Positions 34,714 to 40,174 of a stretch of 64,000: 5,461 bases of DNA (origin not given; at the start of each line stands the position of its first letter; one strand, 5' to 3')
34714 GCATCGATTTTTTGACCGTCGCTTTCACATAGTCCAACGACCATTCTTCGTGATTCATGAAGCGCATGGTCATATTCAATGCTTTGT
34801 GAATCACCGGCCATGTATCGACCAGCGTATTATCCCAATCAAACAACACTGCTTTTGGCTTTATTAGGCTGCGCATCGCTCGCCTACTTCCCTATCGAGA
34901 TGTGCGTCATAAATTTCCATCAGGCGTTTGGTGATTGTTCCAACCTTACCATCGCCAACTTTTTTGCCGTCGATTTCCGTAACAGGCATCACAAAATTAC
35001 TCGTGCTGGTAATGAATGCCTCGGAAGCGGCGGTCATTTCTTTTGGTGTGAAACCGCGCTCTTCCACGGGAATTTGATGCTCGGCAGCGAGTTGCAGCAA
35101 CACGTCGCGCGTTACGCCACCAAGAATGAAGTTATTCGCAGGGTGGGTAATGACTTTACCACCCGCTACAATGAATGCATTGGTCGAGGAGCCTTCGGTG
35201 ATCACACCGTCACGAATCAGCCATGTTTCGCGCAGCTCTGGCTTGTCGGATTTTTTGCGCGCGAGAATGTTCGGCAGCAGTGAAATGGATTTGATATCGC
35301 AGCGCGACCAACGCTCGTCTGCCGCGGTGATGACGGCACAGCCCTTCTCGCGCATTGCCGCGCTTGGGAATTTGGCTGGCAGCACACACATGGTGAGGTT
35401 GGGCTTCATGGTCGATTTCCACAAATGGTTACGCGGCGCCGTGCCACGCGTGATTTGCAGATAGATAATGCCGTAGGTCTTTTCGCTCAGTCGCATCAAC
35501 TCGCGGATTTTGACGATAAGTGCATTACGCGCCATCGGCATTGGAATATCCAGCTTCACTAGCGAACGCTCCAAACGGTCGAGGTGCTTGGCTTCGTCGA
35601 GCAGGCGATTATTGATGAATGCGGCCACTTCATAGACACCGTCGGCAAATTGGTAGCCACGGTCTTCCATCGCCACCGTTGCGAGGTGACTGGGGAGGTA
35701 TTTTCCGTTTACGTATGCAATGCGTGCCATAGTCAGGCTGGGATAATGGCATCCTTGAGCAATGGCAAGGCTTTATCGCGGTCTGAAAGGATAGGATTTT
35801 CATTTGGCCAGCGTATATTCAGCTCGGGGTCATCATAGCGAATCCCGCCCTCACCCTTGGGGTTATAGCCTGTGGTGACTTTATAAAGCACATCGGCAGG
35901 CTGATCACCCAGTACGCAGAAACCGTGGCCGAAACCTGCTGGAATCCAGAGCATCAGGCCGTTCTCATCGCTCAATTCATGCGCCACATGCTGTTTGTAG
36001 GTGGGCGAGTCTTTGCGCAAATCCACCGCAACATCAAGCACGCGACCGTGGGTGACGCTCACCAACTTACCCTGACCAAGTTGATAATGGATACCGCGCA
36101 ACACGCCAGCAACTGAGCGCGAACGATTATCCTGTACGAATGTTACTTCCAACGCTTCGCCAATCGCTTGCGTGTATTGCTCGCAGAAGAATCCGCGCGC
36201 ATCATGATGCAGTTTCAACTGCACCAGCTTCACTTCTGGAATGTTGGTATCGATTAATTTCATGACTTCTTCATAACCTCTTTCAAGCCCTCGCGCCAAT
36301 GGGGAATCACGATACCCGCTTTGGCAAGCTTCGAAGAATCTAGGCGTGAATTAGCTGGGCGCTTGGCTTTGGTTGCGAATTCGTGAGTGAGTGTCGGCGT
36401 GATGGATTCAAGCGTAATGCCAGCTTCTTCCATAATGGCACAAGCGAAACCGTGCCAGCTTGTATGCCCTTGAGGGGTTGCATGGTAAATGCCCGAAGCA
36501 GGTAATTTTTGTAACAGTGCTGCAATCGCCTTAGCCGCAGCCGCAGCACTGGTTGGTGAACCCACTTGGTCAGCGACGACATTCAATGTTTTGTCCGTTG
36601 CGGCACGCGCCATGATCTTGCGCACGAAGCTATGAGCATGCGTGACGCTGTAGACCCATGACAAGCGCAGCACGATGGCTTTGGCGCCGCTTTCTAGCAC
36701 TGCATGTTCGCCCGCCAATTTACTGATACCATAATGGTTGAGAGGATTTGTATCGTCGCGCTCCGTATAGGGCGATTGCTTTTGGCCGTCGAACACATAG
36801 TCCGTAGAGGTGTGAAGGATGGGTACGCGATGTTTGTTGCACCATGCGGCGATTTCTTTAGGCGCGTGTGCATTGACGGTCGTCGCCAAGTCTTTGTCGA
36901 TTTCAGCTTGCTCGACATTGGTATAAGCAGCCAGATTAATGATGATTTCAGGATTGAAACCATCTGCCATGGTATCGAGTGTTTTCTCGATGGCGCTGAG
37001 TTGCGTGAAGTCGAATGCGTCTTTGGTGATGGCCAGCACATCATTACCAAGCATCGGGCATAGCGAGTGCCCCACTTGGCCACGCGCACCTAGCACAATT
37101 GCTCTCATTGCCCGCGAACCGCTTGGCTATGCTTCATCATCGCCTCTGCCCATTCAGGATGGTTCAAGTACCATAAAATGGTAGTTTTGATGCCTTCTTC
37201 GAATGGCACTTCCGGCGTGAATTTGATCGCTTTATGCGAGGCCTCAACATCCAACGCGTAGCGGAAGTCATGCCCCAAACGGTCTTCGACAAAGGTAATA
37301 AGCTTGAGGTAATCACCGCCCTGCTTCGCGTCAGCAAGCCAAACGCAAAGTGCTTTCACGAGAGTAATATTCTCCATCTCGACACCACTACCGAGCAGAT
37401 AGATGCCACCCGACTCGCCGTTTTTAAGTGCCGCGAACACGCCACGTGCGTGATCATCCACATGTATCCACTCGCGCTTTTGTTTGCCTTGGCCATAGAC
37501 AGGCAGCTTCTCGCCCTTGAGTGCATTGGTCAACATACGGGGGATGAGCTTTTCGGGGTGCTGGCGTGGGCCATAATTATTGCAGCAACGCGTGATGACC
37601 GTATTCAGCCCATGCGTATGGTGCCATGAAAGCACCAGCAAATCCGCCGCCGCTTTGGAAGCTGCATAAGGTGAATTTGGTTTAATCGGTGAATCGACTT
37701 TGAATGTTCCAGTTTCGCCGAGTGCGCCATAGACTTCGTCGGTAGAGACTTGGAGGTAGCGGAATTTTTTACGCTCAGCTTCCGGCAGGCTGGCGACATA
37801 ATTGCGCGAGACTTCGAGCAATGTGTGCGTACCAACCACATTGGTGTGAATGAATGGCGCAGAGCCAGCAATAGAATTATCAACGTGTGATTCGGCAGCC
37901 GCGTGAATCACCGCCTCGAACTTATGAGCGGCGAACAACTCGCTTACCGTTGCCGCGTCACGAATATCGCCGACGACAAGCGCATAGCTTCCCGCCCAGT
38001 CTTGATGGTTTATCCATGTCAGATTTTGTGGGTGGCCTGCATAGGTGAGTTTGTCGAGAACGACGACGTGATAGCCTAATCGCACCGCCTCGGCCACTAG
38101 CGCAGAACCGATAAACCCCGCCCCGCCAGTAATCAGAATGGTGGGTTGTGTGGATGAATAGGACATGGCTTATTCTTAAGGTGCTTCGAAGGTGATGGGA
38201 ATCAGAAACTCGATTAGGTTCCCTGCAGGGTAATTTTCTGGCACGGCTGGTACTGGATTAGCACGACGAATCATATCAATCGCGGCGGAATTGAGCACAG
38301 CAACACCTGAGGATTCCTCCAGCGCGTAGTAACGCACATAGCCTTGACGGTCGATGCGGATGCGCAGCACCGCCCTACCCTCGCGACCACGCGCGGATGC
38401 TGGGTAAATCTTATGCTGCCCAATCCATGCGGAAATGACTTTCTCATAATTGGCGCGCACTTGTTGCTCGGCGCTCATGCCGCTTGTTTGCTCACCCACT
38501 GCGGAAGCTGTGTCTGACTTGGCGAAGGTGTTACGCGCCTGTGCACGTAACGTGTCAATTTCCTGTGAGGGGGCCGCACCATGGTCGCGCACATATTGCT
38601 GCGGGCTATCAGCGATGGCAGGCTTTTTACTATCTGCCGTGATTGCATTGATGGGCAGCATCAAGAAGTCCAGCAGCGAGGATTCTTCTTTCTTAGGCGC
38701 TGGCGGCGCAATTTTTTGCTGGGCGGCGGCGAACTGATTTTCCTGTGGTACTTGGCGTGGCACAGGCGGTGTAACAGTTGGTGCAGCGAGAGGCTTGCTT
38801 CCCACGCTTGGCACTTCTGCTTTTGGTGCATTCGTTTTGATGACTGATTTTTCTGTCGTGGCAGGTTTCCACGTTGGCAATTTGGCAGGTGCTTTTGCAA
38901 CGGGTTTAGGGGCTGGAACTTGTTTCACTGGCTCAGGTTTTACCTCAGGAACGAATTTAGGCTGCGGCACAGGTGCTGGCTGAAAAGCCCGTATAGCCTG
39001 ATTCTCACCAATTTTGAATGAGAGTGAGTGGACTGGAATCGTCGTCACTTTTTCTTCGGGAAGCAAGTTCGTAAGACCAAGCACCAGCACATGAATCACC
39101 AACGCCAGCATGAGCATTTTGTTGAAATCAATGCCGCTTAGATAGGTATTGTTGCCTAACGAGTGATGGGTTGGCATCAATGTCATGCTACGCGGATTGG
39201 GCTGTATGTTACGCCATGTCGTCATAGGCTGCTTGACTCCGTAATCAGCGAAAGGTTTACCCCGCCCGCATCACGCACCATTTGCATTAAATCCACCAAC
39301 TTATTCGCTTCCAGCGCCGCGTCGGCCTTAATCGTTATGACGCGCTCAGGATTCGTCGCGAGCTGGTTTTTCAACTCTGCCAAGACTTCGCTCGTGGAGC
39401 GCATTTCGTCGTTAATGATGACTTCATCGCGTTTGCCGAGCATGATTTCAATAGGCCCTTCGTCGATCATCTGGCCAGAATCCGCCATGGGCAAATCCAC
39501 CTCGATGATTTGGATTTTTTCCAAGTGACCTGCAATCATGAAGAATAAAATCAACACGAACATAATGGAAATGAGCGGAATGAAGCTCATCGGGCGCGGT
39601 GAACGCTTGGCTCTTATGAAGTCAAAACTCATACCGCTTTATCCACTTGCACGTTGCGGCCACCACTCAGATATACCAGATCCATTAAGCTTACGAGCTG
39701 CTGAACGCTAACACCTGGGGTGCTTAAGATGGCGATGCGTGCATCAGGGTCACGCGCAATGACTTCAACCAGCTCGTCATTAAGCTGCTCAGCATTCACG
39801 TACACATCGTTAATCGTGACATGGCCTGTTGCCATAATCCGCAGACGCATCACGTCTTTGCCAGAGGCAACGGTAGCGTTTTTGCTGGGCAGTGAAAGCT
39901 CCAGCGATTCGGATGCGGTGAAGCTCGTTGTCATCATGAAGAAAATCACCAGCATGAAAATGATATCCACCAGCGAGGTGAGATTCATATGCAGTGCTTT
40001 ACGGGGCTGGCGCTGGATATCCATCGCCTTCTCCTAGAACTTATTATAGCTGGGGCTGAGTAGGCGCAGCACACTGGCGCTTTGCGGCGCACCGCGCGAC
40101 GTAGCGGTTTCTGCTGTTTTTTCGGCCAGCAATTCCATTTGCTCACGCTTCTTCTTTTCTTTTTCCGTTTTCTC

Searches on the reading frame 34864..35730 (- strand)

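Call 84: search_protein_families(library=pfam, proteins=[window:34864-35730:-], max_evalue=0.00001)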
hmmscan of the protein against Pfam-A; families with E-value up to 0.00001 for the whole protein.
window:34864-35730:- (288 aa): 1 family
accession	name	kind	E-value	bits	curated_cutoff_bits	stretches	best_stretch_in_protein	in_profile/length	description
PF01063.24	Aminotran_4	-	3.4e-43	148.5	28.5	1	31-253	1-223/223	Amino-transferase class IV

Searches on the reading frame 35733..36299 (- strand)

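Call 84: search_protein_families(library=pfam, proteins=[window:35733-36299:-], max_evalue=0.00001)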
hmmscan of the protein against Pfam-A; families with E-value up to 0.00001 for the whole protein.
window:35733-36299:- (188 aa): 1 family
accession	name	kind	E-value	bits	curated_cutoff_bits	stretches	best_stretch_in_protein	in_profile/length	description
PF00908.23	dTDP_sugar_isom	-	2e-60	203.8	27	1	18-183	2-168/168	dTDP-4-dehydrorhamnose 3,5-epimerase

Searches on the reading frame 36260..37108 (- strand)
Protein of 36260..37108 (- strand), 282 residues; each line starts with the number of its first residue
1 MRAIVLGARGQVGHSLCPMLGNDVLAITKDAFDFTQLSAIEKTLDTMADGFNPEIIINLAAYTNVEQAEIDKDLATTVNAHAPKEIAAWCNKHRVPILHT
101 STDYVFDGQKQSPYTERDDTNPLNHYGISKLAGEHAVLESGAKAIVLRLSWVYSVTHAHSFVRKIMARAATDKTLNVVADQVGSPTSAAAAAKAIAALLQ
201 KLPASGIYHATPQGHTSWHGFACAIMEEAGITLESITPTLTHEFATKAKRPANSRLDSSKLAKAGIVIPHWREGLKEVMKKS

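Call 84: search_protein_families(library=pfam, proteins=[window:36260-37108:-], max_evalue=0.00001)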
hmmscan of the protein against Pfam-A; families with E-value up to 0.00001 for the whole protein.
window:36260-37108:- (282 aa): 4 families
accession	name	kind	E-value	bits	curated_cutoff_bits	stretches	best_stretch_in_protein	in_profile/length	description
PF04321.23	RmlD_sub_bind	-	1.1e-89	300.8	27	1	1-281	1-284/287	RmlD substrate binding domain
PF01370.27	Epimerase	-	6.9e-21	75.2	20.9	1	4-170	2-190/240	NAD dependent epimerase/dehydratase family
PF16363.11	GDP_Man_Dehyd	-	1.7e-10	41.4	27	1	43-170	66-202/332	GDP-mannose 4,6 dehydratase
PF07993.18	NAD_binding_4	-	5.4e-07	29.4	20.1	1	54-159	90-210/258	Male sterility protein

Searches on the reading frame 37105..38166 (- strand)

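Call 85: search_protein_families(library=pfam, proteins=[window:37105-38166:-], max_evalue=0.00001)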
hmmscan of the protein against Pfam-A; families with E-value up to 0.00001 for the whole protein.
window:37105-38166:- (353 aa): 7 families
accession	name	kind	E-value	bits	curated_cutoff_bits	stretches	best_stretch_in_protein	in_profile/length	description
PF16363.11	GDP_Man_Dehyd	-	1.3e-71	242.2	27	1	11-328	1-331/332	GDP-mannose 4,6 dehydratase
PF01370.27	Epimerase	-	5.3e-67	226.2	20.9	1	10-259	1-240/240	NAD dependent epimerase/dehydratase family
PF02719.21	Polysacc_synt_2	-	5e-19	69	20.2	1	10-123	1-118/293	Polysaccharide biosynthesis protein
PF04321.23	RmlD_sub_bind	-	1.7e-16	60.6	27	1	9-251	2-201/287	RmlD substrate binding domain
PF01073.25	3Beta_HSD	-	7.3e-14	51.9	22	1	11-243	1-225/280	3-beta hydroxysteroid dehydrogenase/isomerase family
PF07993.18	NAD_binding_4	-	6e-09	35.9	20.1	1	12-196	1-206/258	Male sterility protein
PF00106.31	adh_short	-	2.6e-06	27.5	26.6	0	9-80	2-70/195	short chain dehydrogenase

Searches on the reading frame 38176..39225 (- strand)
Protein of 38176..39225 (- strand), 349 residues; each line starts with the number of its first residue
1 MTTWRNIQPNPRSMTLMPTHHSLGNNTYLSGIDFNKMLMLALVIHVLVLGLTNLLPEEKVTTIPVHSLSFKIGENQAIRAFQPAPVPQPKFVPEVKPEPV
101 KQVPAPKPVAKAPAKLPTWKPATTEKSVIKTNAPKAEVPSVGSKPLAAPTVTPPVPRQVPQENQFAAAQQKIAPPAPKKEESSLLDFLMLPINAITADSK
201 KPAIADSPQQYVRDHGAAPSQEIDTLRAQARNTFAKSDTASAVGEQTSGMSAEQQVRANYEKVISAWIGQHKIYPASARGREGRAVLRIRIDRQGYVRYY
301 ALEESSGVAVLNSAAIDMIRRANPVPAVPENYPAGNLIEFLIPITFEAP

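Call 85: search_protein_families(library=pfam, proteins=[window:38176-39225:-], max_evalue=0.00001)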
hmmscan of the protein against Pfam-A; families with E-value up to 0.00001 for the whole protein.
window:38176-39225:- (349 aa): 2 families
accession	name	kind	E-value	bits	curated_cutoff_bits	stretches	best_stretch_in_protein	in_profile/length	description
PF03544.19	TonB_C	-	3.5e-09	37.4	24.6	1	271-347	2-78/79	Gram-negative bacterial TonB protein C-terminal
PF13103.11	TonB_2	-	3.8e-07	30.6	22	1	260-332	4-74/85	TonB C terminal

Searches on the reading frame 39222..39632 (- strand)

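Call 85: search_protein_families(library=pfam, proteins=[window:39222-39632:-], max_evalue=0.00001)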
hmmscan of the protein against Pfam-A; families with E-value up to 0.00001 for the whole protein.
window:39222-39632:- (136 aa): 1 family
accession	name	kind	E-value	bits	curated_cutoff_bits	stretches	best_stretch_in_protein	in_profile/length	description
PF02472.21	ExbD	-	8.5e-22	78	25.4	1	13-132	6-126/128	Biopolymer transport protein ExbD/TolR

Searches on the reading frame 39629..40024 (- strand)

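Call 85: search_protein_families(library=pfam, proteins=[window:39629-40024:-], max_evalue=0.00001)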
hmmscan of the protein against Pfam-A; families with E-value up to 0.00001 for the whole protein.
window:39629-40024:- (131 aa): 1 family
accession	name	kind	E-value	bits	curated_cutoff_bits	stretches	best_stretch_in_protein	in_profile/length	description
PF02472.21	ExbD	-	3.6e-26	92.2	25.4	1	9-127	4-123/128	Biopolymer transport protein ExbD/TolR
